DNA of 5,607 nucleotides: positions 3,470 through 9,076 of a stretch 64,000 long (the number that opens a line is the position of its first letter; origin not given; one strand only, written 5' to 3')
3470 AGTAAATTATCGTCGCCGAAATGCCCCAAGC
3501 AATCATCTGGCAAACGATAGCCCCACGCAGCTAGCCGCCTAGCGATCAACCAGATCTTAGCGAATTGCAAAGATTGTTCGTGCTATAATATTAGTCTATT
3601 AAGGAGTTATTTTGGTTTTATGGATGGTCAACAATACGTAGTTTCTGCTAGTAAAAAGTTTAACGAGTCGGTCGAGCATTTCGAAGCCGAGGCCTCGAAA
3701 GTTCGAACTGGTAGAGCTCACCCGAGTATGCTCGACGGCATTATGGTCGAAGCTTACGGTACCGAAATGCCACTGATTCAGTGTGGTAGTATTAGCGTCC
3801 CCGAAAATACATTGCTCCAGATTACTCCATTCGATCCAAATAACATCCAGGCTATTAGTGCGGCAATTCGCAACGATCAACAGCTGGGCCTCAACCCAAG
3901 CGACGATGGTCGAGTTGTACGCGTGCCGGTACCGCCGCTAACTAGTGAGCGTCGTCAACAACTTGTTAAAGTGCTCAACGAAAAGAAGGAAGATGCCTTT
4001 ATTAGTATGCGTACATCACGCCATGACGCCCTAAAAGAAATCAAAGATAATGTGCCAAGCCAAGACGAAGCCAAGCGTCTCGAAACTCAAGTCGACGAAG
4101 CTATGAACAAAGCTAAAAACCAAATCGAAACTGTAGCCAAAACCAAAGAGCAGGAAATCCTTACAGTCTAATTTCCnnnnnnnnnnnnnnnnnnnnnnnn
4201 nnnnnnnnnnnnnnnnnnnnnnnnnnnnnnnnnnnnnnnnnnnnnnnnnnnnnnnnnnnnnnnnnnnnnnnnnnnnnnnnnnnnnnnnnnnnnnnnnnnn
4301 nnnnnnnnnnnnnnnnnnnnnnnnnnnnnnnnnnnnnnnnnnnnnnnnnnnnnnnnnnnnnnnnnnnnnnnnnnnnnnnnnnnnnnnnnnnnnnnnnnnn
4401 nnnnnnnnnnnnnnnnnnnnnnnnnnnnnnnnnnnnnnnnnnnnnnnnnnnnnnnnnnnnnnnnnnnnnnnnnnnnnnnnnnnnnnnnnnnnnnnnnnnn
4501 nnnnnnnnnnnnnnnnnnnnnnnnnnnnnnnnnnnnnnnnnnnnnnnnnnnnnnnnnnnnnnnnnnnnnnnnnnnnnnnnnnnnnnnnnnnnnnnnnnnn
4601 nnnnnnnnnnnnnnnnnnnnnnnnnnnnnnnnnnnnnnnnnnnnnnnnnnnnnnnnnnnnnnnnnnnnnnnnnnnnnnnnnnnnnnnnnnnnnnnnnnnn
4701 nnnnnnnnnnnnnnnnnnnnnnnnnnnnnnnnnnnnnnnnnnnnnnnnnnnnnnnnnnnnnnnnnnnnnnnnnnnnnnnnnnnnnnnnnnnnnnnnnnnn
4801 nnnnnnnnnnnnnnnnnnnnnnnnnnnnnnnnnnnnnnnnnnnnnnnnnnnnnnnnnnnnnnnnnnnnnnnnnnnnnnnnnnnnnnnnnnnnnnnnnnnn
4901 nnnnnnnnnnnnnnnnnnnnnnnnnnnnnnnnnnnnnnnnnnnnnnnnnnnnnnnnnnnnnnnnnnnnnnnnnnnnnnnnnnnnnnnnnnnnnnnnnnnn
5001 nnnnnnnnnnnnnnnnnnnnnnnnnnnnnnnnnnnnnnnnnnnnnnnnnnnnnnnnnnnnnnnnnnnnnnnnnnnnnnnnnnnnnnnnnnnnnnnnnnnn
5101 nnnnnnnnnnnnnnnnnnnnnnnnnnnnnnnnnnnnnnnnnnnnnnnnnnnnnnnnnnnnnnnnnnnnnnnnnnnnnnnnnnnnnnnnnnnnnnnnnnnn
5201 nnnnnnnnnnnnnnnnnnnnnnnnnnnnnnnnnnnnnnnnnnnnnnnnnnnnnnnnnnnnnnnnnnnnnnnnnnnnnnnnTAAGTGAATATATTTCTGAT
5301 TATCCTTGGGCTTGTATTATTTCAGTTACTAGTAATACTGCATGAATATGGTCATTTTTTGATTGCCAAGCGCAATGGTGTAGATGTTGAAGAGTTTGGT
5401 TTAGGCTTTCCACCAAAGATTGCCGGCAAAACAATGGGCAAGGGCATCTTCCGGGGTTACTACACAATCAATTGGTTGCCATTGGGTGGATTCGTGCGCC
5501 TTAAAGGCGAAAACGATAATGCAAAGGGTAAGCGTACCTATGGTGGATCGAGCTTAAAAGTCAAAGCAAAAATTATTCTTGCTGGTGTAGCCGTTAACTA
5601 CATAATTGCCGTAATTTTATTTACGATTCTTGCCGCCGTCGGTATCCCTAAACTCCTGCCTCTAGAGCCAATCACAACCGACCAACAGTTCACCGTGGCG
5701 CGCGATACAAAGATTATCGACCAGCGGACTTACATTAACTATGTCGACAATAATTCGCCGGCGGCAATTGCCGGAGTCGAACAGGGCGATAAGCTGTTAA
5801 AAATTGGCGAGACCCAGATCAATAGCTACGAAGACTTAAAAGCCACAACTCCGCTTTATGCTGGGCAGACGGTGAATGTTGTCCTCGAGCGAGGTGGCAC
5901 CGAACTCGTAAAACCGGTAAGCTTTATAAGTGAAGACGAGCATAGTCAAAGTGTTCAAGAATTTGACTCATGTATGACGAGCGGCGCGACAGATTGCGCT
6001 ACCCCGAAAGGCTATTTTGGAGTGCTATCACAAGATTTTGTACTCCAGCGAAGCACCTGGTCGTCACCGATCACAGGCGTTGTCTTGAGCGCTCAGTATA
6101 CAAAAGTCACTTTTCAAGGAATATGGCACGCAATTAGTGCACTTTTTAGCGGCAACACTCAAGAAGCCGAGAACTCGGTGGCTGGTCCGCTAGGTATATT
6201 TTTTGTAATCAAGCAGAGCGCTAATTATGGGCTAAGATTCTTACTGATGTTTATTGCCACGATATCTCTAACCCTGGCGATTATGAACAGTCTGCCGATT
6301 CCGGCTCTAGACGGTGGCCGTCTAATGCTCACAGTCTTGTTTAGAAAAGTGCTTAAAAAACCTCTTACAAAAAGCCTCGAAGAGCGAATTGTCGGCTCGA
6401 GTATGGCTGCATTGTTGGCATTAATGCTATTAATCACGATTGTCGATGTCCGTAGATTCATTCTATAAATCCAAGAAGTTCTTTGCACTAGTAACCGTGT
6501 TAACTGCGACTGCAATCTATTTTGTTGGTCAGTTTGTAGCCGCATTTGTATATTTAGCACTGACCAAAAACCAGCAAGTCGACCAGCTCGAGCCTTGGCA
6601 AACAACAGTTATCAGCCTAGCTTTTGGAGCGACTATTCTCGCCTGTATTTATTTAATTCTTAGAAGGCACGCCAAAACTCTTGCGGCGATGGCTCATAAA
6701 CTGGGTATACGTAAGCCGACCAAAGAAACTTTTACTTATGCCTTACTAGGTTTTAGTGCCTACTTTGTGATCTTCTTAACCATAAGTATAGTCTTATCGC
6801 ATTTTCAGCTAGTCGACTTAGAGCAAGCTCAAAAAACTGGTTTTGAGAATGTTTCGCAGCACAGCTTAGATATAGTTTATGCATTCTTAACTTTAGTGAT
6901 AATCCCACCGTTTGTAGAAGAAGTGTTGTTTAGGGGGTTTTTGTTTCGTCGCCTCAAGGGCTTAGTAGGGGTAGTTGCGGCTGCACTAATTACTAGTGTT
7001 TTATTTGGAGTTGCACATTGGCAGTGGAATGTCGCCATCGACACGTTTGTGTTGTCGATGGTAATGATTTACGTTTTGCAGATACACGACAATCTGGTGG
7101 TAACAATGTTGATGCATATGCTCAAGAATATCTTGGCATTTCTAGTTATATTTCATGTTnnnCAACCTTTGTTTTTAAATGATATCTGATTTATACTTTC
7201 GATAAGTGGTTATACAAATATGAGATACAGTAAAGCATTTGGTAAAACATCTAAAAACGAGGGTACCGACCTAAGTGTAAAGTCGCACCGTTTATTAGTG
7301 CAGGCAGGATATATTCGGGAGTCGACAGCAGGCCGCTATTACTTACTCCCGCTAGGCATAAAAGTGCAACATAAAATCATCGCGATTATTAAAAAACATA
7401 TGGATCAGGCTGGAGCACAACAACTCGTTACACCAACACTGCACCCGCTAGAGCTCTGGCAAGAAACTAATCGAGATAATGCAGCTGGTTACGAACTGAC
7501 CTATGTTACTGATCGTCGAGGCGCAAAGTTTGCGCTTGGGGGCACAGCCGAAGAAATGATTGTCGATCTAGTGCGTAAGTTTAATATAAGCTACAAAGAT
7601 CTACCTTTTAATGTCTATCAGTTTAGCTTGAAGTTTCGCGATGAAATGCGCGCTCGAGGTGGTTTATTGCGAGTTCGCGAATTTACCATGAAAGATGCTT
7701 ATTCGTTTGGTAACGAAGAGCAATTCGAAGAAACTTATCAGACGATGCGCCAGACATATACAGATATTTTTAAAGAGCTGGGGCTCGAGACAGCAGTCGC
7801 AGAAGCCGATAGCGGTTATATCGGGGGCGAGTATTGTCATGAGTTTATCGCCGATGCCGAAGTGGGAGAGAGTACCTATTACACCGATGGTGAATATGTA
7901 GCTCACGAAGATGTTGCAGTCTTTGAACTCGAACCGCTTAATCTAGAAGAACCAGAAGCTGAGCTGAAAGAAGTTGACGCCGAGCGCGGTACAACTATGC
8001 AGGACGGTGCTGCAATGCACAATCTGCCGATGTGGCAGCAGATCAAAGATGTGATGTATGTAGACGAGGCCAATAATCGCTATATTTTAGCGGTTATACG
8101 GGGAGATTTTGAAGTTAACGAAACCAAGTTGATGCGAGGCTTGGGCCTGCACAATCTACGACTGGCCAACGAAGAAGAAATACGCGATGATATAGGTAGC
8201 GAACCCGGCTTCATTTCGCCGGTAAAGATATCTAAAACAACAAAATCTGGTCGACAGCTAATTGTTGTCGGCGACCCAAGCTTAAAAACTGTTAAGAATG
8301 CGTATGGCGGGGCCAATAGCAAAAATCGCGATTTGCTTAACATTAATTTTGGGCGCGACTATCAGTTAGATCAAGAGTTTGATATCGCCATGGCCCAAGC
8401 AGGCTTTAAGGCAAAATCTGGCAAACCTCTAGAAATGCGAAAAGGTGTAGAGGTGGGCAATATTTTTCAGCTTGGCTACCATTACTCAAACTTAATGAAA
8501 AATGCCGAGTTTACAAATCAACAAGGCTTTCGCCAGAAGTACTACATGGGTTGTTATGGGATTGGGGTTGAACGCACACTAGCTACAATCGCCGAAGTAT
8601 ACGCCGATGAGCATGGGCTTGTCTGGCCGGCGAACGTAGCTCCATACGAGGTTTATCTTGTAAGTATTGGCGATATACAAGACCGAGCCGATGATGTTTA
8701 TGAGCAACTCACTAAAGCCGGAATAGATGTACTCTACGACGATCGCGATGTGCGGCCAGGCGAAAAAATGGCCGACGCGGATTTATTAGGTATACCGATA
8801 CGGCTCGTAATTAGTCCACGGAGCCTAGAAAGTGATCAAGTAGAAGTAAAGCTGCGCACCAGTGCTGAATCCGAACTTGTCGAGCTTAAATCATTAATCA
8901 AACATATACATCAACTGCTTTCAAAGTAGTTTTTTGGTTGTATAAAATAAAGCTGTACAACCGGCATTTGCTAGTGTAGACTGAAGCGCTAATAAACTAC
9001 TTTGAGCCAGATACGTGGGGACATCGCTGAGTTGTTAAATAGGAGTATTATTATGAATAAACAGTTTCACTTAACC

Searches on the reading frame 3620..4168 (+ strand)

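Call 64: search_protein_families(library=pfam, proteins=[window:3620-4168:+], max_evalue=0.00001)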
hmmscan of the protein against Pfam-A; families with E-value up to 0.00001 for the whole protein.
window:3620-4168:+ (183 aa): 1 family
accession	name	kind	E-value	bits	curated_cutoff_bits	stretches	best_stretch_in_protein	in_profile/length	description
PF01765.24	RRF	-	2.1e-50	171.2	29.7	1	22-181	2-164/164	Ribosome recycling factor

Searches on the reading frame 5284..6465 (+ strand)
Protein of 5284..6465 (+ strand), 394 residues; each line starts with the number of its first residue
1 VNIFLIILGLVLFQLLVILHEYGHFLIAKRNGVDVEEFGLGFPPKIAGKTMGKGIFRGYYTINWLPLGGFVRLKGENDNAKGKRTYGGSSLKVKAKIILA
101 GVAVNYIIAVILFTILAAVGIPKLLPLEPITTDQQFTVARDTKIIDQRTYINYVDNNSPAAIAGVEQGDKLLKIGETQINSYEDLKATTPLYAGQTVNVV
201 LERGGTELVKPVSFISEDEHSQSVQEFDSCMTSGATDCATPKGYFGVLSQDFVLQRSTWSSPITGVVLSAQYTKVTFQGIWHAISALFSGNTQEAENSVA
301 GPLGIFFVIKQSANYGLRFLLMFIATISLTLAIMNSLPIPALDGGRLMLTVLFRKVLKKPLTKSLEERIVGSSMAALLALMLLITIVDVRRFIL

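Call 61: search_protein_families(library=pfam, proteins=[window:5284-6465:+], max_evalue=0.00001)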
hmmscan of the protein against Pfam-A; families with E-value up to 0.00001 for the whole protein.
window:5284-6465:+ (394 aa): 2 families
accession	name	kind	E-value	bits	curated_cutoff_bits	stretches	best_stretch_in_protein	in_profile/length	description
PF02163.28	Peptidase_M50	-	3.3e-44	151.3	27.2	1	10-379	3-220/221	Peptidase family M50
PF13180.12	PDZ_2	-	1.4e-08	35.3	27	1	141-207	12-73/80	PDZ domain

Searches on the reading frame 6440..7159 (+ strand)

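Call 61: search_protein_families(library=pfam, proteins=[window:6440-7159:+], max_evalue=0.00001)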
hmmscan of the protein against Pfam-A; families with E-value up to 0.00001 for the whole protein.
window:6440-7159:+ (240 aa): 1 family
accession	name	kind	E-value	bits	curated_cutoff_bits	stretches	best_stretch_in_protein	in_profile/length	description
PF02517.21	Rce1-like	-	1.1e-18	67.7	22.4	1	145-231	4-92/93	Type II CAAX prenyl endopeptidase Rce1-like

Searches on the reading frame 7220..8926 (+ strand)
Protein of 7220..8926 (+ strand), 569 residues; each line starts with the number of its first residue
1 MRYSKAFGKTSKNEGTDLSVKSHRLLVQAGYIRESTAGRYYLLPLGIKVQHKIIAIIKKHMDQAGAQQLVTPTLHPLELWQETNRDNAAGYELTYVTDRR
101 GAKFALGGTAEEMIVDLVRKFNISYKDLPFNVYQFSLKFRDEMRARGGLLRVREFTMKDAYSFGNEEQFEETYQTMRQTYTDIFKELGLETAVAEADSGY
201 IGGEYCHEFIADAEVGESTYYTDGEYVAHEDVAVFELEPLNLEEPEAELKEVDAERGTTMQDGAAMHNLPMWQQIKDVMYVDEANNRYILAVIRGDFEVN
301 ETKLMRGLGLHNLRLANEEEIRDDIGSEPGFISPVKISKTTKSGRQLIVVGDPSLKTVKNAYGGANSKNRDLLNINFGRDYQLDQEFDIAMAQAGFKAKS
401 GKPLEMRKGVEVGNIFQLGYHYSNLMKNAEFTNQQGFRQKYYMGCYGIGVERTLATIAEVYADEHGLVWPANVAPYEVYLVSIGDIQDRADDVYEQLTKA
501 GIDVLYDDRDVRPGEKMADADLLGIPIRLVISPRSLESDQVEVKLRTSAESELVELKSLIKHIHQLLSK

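Call 61: search_protein_families(library=pfam, proteins=[window:7220-8926:+], max_evalue=0.00001)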
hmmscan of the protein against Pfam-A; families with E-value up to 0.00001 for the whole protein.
window:7220-8926:+ (569 aa): 3 families
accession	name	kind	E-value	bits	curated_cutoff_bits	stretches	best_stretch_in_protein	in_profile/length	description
PF00587.30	tRNA-synt_2b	-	1.7e-28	100.3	29.3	1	97-461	4-179/179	tRNA synthetase class II core domain (G, H, P, S and T)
PF03129.25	HGTP_anticodon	-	3.3e-20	72.5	21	1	478-564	2-92/94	Anticodon binding domain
PF04073.20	tRNA_edit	-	3.4e-17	63.1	25.5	1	257-373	4-114/123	Aminoacyl-tRNA editing domain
